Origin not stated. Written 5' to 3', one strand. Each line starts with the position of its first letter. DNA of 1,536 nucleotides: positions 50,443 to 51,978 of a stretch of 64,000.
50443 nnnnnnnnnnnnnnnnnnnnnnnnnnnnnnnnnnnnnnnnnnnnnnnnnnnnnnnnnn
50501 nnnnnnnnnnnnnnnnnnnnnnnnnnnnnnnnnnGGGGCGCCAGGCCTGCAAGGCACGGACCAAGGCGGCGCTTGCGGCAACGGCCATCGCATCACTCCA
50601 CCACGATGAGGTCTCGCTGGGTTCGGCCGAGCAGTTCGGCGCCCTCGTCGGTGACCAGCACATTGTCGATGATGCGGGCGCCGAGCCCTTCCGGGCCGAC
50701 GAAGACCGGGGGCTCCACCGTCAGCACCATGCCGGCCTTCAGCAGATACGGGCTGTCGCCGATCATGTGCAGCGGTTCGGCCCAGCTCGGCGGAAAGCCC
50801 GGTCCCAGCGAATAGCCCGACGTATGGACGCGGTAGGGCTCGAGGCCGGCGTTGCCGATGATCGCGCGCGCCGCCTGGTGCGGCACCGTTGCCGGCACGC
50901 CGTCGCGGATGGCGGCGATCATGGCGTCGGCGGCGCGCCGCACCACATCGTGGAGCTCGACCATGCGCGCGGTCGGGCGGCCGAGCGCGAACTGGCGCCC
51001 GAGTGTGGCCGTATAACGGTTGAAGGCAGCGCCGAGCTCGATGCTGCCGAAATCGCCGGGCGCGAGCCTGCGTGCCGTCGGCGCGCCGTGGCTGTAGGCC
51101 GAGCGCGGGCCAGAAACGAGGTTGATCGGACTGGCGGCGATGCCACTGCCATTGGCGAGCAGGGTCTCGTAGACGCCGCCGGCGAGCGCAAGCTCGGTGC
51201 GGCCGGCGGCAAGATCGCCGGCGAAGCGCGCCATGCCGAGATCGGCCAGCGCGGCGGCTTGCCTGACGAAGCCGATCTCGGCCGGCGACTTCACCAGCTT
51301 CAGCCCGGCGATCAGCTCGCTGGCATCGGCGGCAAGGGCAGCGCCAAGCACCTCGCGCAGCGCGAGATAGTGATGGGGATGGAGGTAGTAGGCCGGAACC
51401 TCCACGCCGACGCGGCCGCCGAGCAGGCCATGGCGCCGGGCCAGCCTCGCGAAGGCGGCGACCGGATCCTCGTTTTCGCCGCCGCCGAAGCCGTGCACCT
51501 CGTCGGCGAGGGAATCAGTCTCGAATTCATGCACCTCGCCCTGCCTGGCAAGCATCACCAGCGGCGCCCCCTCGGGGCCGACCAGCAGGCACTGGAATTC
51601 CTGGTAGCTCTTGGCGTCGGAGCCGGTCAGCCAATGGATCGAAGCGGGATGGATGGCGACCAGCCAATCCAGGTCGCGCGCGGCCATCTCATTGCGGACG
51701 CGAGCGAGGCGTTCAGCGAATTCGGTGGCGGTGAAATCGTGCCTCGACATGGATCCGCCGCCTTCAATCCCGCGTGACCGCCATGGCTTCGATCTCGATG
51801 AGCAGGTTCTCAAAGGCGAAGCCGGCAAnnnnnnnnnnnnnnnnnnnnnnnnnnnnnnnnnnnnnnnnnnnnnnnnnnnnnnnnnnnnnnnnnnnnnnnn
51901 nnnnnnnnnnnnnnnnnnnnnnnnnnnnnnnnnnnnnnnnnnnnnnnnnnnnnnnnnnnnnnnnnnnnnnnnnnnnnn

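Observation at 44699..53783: Ectoine-catabolism-like pathway rewired for an unknown cyclic amidine or amino-acid derivative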

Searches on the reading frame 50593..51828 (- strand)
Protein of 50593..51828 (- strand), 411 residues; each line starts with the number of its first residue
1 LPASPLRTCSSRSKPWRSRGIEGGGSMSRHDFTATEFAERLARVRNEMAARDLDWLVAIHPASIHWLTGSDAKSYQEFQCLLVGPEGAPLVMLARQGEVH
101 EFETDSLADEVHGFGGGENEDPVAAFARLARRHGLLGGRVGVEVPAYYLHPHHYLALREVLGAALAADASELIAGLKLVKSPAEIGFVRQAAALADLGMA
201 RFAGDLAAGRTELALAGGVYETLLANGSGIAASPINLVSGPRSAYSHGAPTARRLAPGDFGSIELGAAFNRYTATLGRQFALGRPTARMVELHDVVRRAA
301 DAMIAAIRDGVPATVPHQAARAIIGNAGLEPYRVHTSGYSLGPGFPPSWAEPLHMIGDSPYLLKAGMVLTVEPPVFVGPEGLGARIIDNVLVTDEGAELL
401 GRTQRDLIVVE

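Call 5: search_protein_families(library=pfam, proteins=[window:50593-51828:-])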
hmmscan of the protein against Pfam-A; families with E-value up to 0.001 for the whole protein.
window:50593-51828:- (411 aa): 2 families
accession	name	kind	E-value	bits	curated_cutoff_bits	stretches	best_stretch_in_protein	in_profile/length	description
PF00557.29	Peptidase_M24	-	4.2e-36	125.1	23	1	188-394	3-208/208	Metallopeptidase family M24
PF01321.24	Creatinase_N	-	3.4e-12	47.4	22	1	40-176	1-125/128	Creatinase/Prolidase N-terminal domain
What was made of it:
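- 50593..51750 (-): Creatinase_N + M24 'pita-bread' hydrolase, metal-free DoeA-like type, 385 aa; the invariant core of the system. Pfam hits (call 5).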

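Call 6: search_protein_families(library=ncbifam, proteins=[window:50593-51828:-])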
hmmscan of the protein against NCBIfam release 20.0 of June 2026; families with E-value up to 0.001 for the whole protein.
window:50593-51828:- (411 aa): 9 families
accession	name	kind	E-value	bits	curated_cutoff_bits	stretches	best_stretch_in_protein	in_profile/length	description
NF038259.1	ectoine_DoeA_2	exception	5.6e-40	137.2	575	1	32-409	9-385/386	ectoine hydrolase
TIGR02993.1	ectoine_eutD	equivalog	2.1e-37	129.2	613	1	31-409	5-389/391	ectoine hydrolase DoeA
NF040821.1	dipep_PepQ_Arch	equivalog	1.8e-29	102.9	630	1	170-408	113-346/346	Xaa-Pro dipeptidase PepQ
NF007310.0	PRK09795.1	equivalog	1.8e-26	92.8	393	1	173-404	121-352/361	aminopeptidase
NF011174.0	PRK14576.1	subfamily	2.3e-15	56.4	487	1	167-407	165-401/405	putative endopeptidase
NF011720.0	PRK15173.1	subfamily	2.8e-13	49.6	420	1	167-409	103-341/343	peptidase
NF011173.0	PRK14575.1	equivalog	3.2e-13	49.4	850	1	167-409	166-404/406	putative peptidase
NF008131.0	PRK10879.1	equivalog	1.9e-11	43.4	465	1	166-311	160-306/438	Xaa-Pro aminopeptidase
TIGR00500.1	met_pdase_I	equivalog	2.1e-06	27.4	171.35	1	246-377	75-205/247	type I methionyl aminopeptidase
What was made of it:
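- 50593..51750 (-): NCBIfam DoeA_2 137 bits against 575 and DoeA 129 against 613 (call 6).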

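Call 8: find_homologous_proteins(query=window:50593-51753:-)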
Query window:50593-51753:- (386 aa): 1487 proteins with E <= 0.001 among 8000 candidates; the best 120 are listed.
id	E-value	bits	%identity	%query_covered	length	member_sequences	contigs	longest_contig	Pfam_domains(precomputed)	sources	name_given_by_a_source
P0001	4.6e-245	831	98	100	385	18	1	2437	PF01321.25,PF00557.30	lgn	-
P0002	4.0e-239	811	96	100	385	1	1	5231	PF01321.25,PF00557.30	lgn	-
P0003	5.1e-237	804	95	100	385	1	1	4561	PF01321.25,PF00557.30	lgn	-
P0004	4.8e-207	706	82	99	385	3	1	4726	PF01321.25,PF00557.30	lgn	-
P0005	2.3e-206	703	83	100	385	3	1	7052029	PF01321.25,PF00557.30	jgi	jgi:Xaa-Pro dipeptidase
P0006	1.4e-204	697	82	99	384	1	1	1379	PF01321.25,PF00557.30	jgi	jgi:Xaa-Pro dipeptidase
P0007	3.4e-204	696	81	99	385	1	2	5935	PF01321.25,PF00557.30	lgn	-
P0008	4.7e-204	696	81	99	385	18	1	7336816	PF01321.25,PF00557.30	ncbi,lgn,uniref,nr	ncbi:M24 family metallopeptidase [Mesorhizobium sp. NZP2298]|uniref:M24 family metallopeptidase n=1 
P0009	7.7e-204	695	81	99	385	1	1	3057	PF01321.25,PF00557.30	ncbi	-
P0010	8.1e-204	695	81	99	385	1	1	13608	PF01321.25,PF00557.30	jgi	jgi:Xaa-Pro dipeptidase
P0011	9.4e-204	695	81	100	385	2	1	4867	PF01321.25,PF00557.30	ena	-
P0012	9.6e-204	695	82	100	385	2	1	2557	PF01321.25,PF00557.30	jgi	jgi:Xaa-Pro dipeptidase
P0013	3.7e-203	693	81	99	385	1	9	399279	PF01321.25,PF00557.30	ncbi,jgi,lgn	-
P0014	9.6e-203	691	81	99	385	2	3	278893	PF01321.25,PF00557.30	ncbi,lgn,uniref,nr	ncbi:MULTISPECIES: Xaa-Pro peptidase family protein [unclassified Mesorhizobium]|uniref:M24 family m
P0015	1.3e-202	691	80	100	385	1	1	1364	PF01321.25,PF00557.30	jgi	jgi:Xaa-Pro dipeptidase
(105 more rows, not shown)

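Call 10: find_related_loci(query=A1, collection=genome_contigs, flank=10000)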
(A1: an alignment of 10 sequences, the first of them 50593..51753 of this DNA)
Query A1 (386 aa) in genome_contigs; peptide patterns used: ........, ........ (x = any residue, [..] = any of these).
290 stretches matched a pattern; 215 encode a relative of the query (tblastn E <= 1e-3); the best 80 are kept; 80 distinct loci.
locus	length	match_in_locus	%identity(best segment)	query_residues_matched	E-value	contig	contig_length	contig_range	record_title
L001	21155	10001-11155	83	2-386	0e+0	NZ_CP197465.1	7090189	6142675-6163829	Mesorhizobium sp. ASY16-5R chromosome, complete genome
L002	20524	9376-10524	80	2-384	0e+0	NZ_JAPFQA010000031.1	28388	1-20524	Mesorhizobium qingshengii strain Jales19 31, whole genome shotgun sequence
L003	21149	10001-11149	80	2-384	0e+0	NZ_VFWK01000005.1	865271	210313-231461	Mesorhizobium sp. B2-1-3A contig_5, whole genome shotgun sequence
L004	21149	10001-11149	80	2-384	0e+0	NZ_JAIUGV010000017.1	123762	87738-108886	Mesorhizobium sp. ES1-4 contig_17, whole genome shotgun sequence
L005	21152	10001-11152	79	2-385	0e+0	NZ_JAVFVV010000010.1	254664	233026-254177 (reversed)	Mesorhizobium sp. LHD-90 LHD.90_ctg10, whole genome shotgun sequence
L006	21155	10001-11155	75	2-386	0e+0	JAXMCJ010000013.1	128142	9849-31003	MAG: Geminicoccaceae bacterium isolate STL-PRO7 C1.130.fa-13, whole genome shotgun sequence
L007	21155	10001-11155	76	2-386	0e+0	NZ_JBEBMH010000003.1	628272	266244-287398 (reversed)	Mesorhizobium yinganensis strain CN2-181 contig3, whole genome shotgun sequence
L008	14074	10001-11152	74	2-385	0e+0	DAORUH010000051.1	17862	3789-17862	MAG TPA_asm: Devosia sp. isolate AMR_MDS_5270 NODE_2802_length_17862_cov_5.766384, whole genome shotgun sequence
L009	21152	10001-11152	74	2-385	0e+0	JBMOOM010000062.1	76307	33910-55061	MAG: Pseudomonadota bacterium isolate Betzabe_MAG102 MAG102_62, whole genome shotgun sequence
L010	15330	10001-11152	72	2-385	0e+0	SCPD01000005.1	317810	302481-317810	Rhizobiales bacterium Y(2018) NODE_5_length_317810_cov_14.740832, whole genome shotgun sequence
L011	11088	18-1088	78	28-384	0e+0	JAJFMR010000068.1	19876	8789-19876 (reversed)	MAG: Rhizobiaceae bacterium isolate C_No_T20_A_bin.5 scaffold_4172, whole genome shotgun sequence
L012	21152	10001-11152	72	2-385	0e+0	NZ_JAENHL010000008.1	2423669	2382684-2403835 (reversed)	Taklimakanibacter albus strain YIM B02566 GCM70020045_8, whole genome shotgun sequence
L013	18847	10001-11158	71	1-386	0e+0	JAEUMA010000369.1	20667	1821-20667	MAG: Rhizobiaceae bacterium isolate new MAG-135 k141_1151200, whole genome shotgun sequence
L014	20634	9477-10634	73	1-386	4e-180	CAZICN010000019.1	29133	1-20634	MAG TPA_asm: uncultured Aestuariivirga sp. isolate SRP302895_co1_481 genome assembly, contig: NODE_2831_length_29133_cov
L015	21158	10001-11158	71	1-386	5e-179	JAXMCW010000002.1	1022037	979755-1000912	MAG: Alsobacter sp. isolate STL-PRO20 C2.221.fa-2, whole genome shotgun sequence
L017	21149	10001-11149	69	2-384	4e-172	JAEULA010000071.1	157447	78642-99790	MAG: Alphaproteobacteria bacterium isolate new MAG-109 k141_78394, whole genome shotgun sequence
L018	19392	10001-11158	66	1-386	6e-172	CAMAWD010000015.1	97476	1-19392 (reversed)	MAG: Rhodoferax sp. OV413 isolate ME-08apr19-215 genome assembly, contig: ME-08apr19-C377, whole genome shotgun sequence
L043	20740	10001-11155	66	2-386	5e-163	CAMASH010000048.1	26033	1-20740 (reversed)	MAG: Chthoniobacter flavus isolate AH-24oct19-86 genome assembly, contig: AH-24oct19-C3978, whole genome shotgun sequenc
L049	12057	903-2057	66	1-385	4e-162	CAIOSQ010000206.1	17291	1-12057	MAG: uncultured Rhodospirillales bacterium isolate Loclat_bin-04156 genome assembly, contig: bin-04156:206/468, whole ge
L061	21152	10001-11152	62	1-384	3e-160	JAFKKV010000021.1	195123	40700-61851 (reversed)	MAG: Hyphomicrobiales bacterium isolate SCN18_10_11_15_R5_B_67_21 SCN18_10_11_15_R5_B_scaffold_66, whole genome shotgun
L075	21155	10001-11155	65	1-385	3e-159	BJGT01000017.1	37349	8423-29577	Comamonadaceae bacterium LBMAG_Betaproteobacteria_hypo.bin2_Limnoha bitans DNA, sequence017, whole genome shotgun sequen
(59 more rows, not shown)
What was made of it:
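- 50593..51750 (-): Orthologues at 60% identity or more occur in four phyla (call 10).
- The M24 is 60% or more identical across four phyla, which is unusually tight for a generic peptidase (call 10).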

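Call 19: search_solved_structures(query=window:50593-51753:-, max_evalue=0.00001, show_alignments=2)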
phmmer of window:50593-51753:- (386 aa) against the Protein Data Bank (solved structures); distinct sequences matched with E-value up to 0.00001: 35.
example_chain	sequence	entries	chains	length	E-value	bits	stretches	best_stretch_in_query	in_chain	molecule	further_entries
5giu_A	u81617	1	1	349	2.8e-31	112.2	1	23-381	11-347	Proline dipeptidase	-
5cdl_A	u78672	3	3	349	3.2e-31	112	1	20-381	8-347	Proline dipeptidase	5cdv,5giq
1pv9_A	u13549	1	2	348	2.3e-30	109.2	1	145-383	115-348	Xaa-Pro dipeptidase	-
4ege_A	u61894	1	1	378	5.6e-30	107.9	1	5-385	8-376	Dipeptidase PepE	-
6twk_A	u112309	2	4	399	4.8e-29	104.9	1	6-384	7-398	Ectoine hydrolase DoeA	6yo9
6twj_A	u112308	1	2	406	5.1e-29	104.8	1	6-384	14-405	Ectoine hydrolase DoeA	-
1wy2_A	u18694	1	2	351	9.5e-28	100.6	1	144-383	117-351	Xaa-Pro dipeptidase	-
1wn1_A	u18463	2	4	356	3.1e-27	98.9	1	92-384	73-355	dipeptidase | 356aa long hypothetical dipeptidase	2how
3q6d_A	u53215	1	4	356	6.7e-26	94.5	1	128-384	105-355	Proline dipeptidase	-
4fkc_A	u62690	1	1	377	9e-26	94.1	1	6-384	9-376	Xaa-Pro aminopeptidase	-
4rgz_A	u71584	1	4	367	2.1e-25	92.9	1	33-384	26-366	Xaa-Pro aminopeptidase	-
5cnx_A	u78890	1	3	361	3.9e-22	82.1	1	151-378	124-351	Aminopeptidase YpdF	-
5cik_A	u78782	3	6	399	4.9e-22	81.8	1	9-373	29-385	Proline dipeptidase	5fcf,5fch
4r60_A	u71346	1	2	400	5e-22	81.8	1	9-373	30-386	Proline dipeptidase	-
5cde_A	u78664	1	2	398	4.2e-21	78.7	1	9-373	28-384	Proline dipeptidase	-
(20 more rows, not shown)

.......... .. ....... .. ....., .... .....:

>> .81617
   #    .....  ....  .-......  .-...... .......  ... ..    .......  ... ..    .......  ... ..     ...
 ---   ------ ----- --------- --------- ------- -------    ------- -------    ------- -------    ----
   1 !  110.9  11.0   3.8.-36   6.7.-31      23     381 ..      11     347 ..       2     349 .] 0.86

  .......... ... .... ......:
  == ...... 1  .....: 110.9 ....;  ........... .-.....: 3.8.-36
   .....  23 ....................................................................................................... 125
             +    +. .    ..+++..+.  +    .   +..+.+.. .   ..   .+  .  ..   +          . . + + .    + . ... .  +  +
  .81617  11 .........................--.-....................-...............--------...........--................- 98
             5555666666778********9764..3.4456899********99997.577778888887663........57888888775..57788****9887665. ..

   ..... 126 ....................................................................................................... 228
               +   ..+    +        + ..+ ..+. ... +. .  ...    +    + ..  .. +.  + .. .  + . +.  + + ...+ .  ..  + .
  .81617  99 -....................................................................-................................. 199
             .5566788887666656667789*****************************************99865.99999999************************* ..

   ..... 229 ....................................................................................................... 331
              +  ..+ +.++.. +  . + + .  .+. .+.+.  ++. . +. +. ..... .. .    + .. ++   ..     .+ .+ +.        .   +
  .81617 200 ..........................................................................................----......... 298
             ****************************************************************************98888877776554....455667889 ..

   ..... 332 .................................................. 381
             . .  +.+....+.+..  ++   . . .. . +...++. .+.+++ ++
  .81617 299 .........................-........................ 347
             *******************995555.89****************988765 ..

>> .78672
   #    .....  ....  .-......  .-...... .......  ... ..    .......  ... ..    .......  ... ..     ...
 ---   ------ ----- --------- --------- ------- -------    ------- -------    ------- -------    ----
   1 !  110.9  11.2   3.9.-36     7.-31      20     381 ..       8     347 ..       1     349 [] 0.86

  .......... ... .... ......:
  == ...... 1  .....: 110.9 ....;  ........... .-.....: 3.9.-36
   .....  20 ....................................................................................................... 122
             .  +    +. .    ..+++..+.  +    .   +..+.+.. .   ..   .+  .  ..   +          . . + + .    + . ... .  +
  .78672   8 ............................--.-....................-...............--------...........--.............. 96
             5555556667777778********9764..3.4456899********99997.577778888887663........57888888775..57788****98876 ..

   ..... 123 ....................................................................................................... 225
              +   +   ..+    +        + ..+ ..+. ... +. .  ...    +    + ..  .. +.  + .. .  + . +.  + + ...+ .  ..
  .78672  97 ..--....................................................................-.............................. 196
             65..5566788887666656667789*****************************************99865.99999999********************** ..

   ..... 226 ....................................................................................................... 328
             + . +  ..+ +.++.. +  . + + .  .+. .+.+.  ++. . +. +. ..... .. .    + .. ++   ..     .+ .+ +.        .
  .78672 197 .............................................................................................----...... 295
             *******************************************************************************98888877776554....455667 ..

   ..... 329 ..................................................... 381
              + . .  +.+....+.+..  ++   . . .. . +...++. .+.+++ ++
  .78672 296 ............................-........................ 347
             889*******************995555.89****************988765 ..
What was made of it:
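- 50593..51750 (-): PDB: prolidase 112 bits, DoeA 105 bits, creatinase 29 bits (call 19).
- By sequence score the M24 is as close to prolidases (112 bits) as to DoeA (105 bits) (call 19). Prolidases give the top phmmer scores (call 19).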
